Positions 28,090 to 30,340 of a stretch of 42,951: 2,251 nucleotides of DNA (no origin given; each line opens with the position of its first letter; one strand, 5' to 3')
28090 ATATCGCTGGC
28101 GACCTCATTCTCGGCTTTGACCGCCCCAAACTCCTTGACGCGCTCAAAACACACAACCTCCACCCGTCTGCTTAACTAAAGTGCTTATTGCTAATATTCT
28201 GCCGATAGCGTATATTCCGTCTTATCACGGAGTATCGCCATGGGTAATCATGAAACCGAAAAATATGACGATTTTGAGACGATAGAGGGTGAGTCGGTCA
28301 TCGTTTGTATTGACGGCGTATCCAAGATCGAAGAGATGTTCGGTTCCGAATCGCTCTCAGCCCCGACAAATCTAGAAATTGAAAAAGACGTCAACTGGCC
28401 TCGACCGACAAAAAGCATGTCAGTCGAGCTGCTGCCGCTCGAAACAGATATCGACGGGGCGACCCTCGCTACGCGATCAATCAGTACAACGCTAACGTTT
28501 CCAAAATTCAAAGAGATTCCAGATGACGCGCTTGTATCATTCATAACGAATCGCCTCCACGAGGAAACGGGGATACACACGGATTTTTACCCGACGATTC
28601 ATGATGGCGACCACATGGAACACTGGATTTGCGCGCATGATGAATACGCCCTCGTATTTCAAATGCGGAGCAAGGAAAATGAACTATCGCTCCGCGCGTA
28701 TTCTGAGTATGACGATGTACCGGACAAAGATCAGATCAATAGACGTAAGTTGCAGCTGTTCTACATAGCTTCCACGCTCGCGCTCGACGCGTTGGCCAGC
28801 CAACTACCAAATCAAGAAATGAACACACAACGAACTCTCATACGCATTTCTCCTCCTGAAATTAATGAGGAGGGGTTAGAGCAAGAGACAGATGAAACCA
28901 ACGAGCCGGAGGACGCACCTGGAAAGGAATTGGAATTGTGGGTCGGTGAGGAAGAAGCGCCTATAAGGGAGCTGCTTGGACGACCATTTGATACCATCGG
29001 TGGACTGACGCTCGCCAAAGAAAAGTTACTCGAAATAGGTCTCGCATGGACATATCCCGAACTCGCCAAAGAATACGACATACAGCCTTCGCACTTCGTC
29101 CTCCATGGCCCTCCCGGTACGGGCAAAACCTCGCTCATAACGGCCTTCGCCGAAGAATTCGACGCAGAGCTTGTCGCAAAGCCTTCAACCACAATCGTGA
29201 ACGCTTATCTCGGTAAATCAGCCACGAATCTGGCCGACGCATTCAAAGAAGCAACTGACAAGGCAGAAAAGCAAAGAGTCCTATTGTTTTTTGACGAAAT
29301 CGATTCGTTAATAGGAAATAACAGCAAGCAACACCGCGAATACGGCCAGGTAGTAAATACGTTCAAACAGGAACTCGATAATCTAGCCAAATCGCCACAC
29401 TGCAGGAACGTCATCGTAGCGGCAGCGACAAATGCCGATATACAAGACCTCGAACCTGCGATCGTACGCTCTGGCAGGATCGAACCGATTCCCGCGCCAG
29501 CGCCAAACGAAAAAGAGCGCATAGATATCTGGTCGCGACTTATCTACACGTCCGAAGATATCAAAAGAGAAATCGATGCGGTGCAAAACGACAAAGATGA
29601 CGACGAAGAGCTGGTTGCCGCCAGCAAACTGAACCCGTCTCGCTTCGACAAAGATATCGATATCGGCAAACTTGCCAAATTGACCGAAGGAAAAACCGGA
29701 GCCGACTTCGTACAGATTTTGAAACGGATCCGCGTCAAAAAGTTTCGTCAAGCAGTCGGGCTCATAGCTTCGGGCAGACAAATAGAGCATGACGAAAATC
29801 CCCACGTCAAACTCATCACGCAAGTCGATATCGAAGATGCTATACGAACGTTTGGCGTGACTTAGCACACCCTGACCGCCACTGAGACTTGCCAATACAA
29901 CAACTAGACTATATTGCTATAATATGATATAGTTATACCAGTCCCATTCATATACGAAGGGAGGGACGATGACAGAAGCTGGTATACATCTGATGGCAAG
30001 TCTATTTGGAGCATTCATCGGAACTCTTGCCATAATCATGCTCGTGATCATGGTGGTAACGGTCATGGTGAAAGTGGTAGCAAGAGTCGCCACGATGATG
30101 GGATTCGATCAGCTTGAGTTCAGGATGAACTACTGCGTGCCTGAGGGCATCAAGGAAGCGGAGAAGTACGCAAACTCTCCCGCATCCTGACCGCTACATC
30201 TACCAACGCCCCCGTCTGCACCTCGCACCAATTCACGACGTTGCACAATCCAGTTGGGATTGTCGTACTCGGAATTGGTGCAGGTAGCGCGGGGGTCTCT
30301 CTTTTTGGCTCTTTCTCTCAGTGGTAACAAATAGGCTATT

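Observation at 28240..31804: Orphan pupylation-like module: AAA+ ATPase, tiny membrane ORF and a PafA/Dop-family ligase, with no Pup or proteasome gene in view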

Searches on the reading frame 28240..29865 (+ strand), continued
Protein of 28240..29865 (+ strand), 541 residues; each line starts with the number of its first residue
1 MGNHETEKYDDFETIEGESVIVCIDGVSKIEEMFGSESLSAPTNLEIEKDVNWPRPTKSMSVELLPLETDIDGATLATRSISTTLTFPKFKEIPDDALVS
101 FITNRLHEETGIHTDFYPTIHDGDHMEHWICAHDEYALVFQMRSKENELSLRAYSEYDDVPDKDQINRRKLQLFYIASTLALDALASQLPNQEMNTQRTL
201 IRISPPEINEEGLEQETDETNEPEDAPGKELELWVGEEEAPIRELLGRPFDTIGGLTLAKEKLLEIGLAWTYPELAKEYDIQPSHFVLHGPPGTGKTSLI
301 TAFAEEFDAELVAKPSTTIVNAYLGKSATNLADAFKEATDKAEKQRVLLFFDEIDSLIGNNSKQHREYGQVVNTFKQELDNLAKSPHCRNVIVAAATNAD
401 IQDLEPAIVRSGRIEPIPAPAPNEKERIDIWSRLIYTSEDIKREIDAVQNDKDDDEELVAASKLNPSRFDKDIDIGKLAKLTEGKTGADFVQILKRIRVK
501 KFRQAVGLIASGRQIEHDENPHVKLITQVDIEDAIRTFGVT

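Call 17: find_encoding_contigs(protein=P0038, flank=8000, max_places=1)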
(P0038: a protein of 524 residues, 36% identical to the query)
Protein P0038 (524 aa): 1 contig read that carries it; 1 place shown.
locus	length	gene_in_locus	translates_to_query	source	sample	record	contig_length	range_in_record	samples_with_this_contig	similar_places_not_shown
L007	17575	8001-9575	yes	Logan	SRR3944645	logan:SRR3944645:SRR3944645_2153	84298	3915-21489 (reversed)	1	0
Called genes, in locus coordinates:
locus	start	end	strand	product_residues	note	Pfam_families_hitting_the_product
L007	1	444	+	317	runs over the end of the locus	PF01207:Dus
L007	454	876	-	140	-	PF02823:ATP-synt_DE_N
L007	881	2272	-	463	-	PF02874:ATP-synt_ab_N, PF00006:ATP-synt_ab, PF22919:ATP-synt_VA_C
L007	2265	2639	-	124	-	-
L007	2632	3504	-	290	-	PF00231:ATP-synt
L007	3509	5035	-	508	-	PF00006:ATP-synt_ab, PF00306:ATP-synt_ab_C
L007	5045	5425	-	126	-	PF00213:OSCP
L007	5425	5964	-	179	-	PF00430:ATP-synt_B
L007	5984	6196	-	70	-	PF00137:ATP-synt_C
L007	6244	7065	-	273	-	PF00119:ATP-synt_A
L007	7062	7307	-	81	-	PF09527:ATPase_gene1 (weak)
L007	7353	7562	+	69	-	-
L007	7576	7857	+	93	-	PF00462:Glutaredoxin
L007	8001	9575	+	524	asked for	PF05496:RuvB_N (weak), PF13191:AAA_16 (weak), PF00004:AAA, PF13173:AAA_14 (faint), PF13401:AAA_22 (faint), PF17862:AAA_lid_3 (weak)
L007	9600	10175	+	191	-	PF08433:KTI12 (weak), PF13671:AAA_33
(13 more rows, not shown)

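Call 18: find_encoding_contigs(protein=P0043, flank=8000, max_places=1)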
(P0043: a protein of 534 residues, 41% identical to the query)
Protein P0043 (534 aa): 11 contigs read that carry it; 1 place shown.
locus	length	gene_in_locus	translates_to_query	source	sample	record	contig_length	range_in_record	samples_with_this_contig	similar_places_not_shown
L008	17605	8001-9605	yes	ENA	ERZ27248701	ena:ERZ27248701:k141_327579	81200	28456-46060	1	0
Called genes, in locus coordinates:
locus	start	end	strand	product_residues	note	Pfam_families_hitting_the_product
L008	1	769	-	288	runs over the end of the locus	PF00231:ATP-synt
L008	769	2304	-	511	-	PF00006:ATP-synt_ab, PF00306:ATP-synt_ab_C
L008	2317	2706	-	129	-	PF00213:OSCP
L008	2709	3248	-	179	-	PF00430:ATP-synt_B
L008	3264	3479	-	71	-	PF00137:ATP-synt_C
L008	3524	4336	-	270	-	PF00119:ATP-synt_A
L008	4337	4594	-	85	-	PF09527:ATPase_gene1 (weak)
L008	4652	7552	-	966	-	PF25390:WD40_RLD, PF13540:RCC1_2, PF00415:RCC1, PF13540:RCC1_2, PF25390:WD40_RLD, PF13540:RCC1_2, PF25390:WD40_RLD, PF00415:RCC1, +5 more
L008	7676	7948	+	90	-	PF00462:Glutaredoxin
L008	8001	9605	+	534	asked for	PF05496:RuvB_N (weak), PF00004:AAA, PF13191:AAA_16 (faint)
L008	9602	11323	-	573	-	PF00005:ABC_tran, PF02463:SMC_N (faint), PF13555:AAA_29 (faint), PF01926:MMR_HSR1 (faint), PF00005:ABC_tran, PF13304:AAA_21 (weak)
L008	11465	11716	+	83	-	-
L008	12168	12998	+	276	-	PF12146:Hydrolase_4, PF00561:Abhydrolase_1, PF12697:Abhydrolase_6, PF08386:Abhydrolase_4 (weak)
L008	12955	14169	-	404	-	PF13477:Glyco_trans_4_2 (weak), PF20706:GT4-conflict (faint), PF13439:Glyco_transf_4, PF13579:Glyco_trans_4_4, PF00534:Glycos_transf_1, PF13692:Glyco_trans_1_4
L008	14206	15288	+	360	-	PF13439:Glyco_transf_4, PF13579:Glyco_trans_4_4, PF20706:GT4-conflict (faint), PF00534:Glycos_transf_1, PF13692:Glyco_trans_1_4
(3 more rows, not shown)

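Call 19: find_encoding_contigs(protein=P0064, flank=8000, max_places=1)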
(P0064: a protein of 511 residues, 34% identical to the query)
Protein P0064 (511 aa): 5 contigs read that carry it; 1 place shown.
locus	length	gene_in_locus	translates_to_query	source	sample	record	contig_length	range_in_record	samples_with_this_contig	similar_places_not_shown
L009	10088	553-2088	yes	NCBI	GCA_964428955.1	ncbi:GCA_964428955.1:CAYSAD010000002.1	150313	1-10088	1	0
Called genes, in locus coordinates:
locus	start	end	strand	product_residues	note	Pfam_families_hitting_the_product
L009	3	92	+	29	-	?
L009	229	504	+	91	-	PF00462:Glutaredoxin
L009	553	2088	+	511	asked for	PF05496:RuvB_N (weak), PF00004:AAA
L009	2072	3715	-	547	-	PF00005:ABC_tran, PF13555:AAA_29 (faint), PF02463:SMC_N (faint), PF12848:ABC_tran_Xtn (faint), PF00005:ABC_tran, PF13304:AAA_21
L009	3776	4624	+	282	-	PF06342:DUF1057 (weak), PF00561:Abhydrolase_1, PF12146:Hydrolase_4, PF12697:Abhydrolase_6, PF06821:Ser_hydrolase (faint)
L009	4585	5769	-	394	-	PF20706:GT4-conflict (faint), PF13439:Glyco_transf_4, PF13579:Glyco_trans_4_4, PF00534:Glycos_transf_1, PF13692:Glyco_trans_1_4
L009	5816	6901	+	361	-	PF13439:Glyco_transf_4, PF00534:Glycos_transf_1, PF13692:Glyco_trans_1_4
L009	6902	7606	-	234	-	PF00696:AA_kinase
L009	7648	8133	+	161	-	PF01668:SmpB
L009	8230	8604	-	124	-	-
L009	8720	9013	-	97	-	-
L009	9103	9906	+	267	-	PF03372:Exo_endo_phos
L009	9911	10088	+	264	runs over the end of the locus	-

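Call 43: find_encoding_contigs(protein=P0034, flank=5000, max_places=2)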
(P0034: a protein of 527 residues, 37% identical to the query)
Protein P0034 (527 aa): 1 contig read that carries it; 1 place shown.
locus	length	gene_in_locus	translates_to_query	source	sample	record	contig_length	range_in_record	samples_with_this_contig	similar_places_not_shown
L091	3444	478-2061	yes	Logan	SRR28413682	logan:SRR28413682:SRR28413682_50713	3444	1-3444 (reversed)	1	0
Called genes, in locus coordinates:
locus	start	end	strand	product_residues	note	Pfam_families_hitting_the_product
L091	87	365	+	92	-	PF00462:Glutaredoxin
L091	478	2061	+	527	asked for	PF00004:AAA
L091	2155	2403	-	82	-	-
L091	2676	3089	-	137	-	-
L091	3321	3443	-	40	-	?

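Call 44: find_encoding_contigs(protein=P0036, flank=6000, max_places=1)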
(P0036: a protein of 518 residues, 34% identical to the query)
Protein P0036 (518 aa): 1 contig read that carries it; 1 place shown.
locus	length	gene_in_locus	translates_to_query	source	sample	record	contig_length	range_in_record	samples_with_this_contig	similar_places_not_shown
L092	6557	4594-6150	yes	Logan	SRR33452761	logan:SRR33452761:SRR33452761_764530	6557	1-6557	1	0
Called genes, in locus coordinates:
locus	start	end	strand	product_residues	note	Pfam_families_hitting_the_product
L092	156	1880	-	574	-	-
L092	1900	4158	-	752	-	PF25390:WD40_RLD, PF25390:WD40_RLD, PF00652:Ricin_B_lectin, PF14200:RicinB_lectin_2, PF00652:Ricin_B_lectin (weak), PF14200:RicinB_lectin_2, PF25390:WD40_RLD, PF00415:RCC1, +1 more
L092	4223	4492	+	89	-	PF00462:Glutaredoxin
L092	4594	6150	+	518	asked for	PF00004:AAA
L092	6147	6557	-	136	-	?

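Call 56: predict_structure(alignment_id=A2)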
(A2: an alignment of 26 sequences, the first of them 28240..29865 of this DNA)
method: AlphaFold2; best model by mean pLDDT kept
length: 541 residues; sequences in the alignment: 26
mean_pLDDT: 78.1   pTM: 0.54
mean pLDDT of the five models: 78.1, 77.2, 77.1, 76.5, 74.8
residues with pLDDT >= 90: 224; 70-90: 149; 50-70: 94; < 50: 74
segments of 3 or more residues with pLDDT < 50: 1-9, 70-76, 156-160, 212-246, 451-465
pLDDT, mean of each block of 10 residues (from residue 1): 39 90 91 78 88 88 76 53 83 75 85 68 60 67 65 56 67 89 82 70 83 41 36 29 55 92 95 93 95 96 96 90 80 96 96 93 78 95 90 97 94 96 94 78 56 46 58 93 94 91 85 68 86 90 48
secondary structure, 60 per line:
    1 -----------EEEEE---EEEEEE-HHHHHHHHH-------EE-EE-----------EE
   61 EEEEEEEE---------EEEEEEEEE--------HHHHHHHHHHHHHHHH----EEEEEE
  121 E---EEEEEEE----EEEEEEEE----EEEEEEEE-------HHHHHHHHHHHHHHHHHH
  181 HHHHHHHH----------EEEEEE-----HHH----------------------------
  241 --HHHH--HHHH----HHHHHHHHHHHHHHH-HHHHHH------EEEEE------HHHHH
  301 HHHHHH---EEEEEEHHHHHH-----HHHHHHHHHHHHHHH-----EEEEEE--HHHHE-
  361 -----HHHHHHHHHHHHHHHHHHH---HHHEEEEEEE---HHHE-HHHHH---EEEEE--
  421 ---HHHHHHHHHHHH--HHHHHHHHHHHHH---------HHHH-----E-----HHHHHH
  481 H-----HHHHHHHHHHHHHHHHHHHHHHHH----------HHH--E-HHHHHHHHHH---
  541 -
elements in order: E12-16 E20-25 H27-35 E59-68 E78-86 H95-110 E115-121 E125-131 E136-143 E148-155 H163-188 E199-204 H243-246 H249-252 H257-271 H273-278 E285-289 H296-306 E310-315 H316-321 H327-341 E347-352 H355-358 H366-384 E391-397 H406-410 E414-418 H424-435 H438-450 H460-463 H475-481 H487-510 H528-537

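Call 60: fold_search(model_id=the predicted structure, library=pdb)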
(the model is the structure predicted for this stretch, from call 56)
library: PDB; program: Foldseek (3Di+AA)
matches with E <= 10: 1959; with E <= 0.001: 1496
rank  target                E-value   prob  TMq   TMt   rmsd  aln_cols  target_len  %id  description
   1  4kod_D                7.1e-17  1.00  0.41  0.49   3.9       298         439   23  Structure of p97 N-D1 R155H mutant in complex with ADP (released 2013-11-13)
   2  7rlh_A                1.2e-16  1.00  0.45  0.34  15.6       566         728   17  Cryo-EM structure of human p97-D592N mutant bound to ATPgS. (released 2021-09-22)
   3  5c18_A                1.4e-16  1.00  0.41  0.32   4.3       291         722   25  p97-delta709-728 in complex with ATP-gamma-S (released 2016-01-13)
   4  4kod_J                1.4e-16  1.00  0.41  0.49   4.5       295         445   24  Structure of p97 N-D1 R155H mutant in complex with ADP (released 2013-11-13)
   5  4kod_A                1.5e-16  1.00  0.41  0.50   3.9       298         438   23  Structure of p97 N-D1 R155H mutant in complex with ADP (released 2013-11-13)
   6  5c1a_K                1.7e-16  1.00  0.41  0.31   4.4       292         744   25  p97-N750D/R753D/M757D/Q760D in complex with ATP-gamma-S (released 2016-01-13)
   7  4kod_B                1.8e-16  1.00  0.41  0.50   4.4       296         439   24  Structure of p97 N-D1 R155H mutant in complex with ADP (released 2013-11-13)
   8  4kod_G                2.4e-16  1.00  0.41  0.50   4.5       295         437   24  Structure of p97 N-D1 R155H mutant in complex with ADP (released 2013-11-13)
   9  4kod_E                2.6e-16  1.00  0.41  0.50   4.5       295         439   24  Structure of p97 N-D1 R155H mutant in complex with ADP (released 2013-11-13)
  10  4kod_I                3.5e-16  1.00  0.41  0.49   3.9       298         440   23  Structure of p97 N-D1 R155H mutant in complex with ADP (released 2013-11-13)
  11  4kod_L                3.5e-16  1.00  0.41  0.49   3.9       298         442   23  Structure of p97 N-D1 R155H mutant in complex with ADP (released 2013-11-13)
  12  5c1a_A                3.7e-16  1.00  0.42  0.31   4.2       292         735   25  p97-N750D/R753D/M757D/Q760D in complex with ATP-gamma-S (released 2016-01-13)
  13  4kod_C                3.9e-16  1.00  0.41  0.50   4.4       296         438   24  Structure of p97 N-D1 R155H mutant in complex with ADP (released 2013-11-13)
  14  7rlf_A                3.9e-16  1.00  0.43  0.33  16.4       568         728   18  Cryo-EM structure of human p97-E470D mutant bound to ATPgS. (released 2021-09-22)
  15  9ox9_D                4.8e-16  1.00  0.41  0.41   3.9       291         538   24  Cryo-EM structure of S. Mansoni p97 bound to CB-5083 (released 2025-08-13)
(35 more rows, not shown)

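Call 78: search_protein_families(library=padloc, proteins=[window:28240-29865:+], max_evalue=0.001)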
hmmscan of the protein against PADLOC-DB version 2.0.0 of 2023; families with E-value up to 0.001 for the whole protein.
window:28240-29865:+ (541 aa): 9 families
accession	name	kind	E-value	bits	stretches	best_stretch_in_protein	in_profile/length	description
PDLC02196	IetA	-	1.3e-23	82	1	282-449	121-279/374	-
PDLC02195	IetA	-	1.4e-18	65.4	1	268-448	121-293/395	-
PDLC04232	IetA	-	1.9e-18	65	1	274-400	106-226/330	-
PDLC00914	TRIP13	-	4.1e-12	44.2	1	278-438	66-234/302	TRIP13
PDLC04231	IetA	-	2.1e-11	42.2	1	282-414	115-240/262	-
PDLC00915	TRIP13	-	9.8e-07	26.5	1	287-424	67-215/302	TRIP13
PDLC03920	MkoA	-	6.3e-05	19.4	1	285-305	633-653/1112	-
PDLC04140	mad8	-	7.3e-05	20.4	0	274-307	15-51/314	mads_8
PDLC03924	MkoC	-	0.00045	16.4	0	287-347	270-333/1136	-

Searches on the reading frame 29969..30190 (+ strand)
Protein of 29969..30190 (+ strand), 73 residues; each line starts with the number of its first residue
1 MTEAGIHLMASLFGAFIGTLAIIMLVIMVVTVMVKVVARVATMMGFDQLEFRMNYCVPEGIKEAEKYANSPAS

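Call 3: search_protein_families(library=pfam, proteins=[window:29969-30190:+], max_evalue=0.01)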
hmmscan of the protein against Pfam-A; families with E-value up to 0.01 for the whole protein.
window:29969-30190:+ (73 aa): 0 families

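Call 4: search_protein_families(library=ncbifam, proteins=[window:29969-30190:+], max_evalue=0.01)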
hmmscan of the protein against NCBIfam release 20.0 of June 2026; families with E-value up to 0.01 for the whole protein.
window:29969-30190:+ (73 aa): 0 families

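Call 78: search_protein_families(library=padloc, proteins=[window:29969-30190:+], max_evalue=0.001)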
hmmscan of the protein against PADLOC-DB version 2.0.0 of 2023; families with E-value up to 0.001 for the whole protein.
window:29969-30190:+ (73 aa): 0 families

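Call 80: search_protein_representatives(protein=window:29969-30190:+)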
Query: 73 residues. Proteins with E-value up to 0.001 (for the whole library): 2; up to 1e-10: 1; up to 1e-30: 1. The best 2 are listed.
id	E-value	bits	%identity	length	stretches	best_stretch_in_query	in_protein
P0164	2.8e-39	147.2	100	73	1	1-73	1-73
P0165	2.0e-10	56.4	31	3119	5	22-53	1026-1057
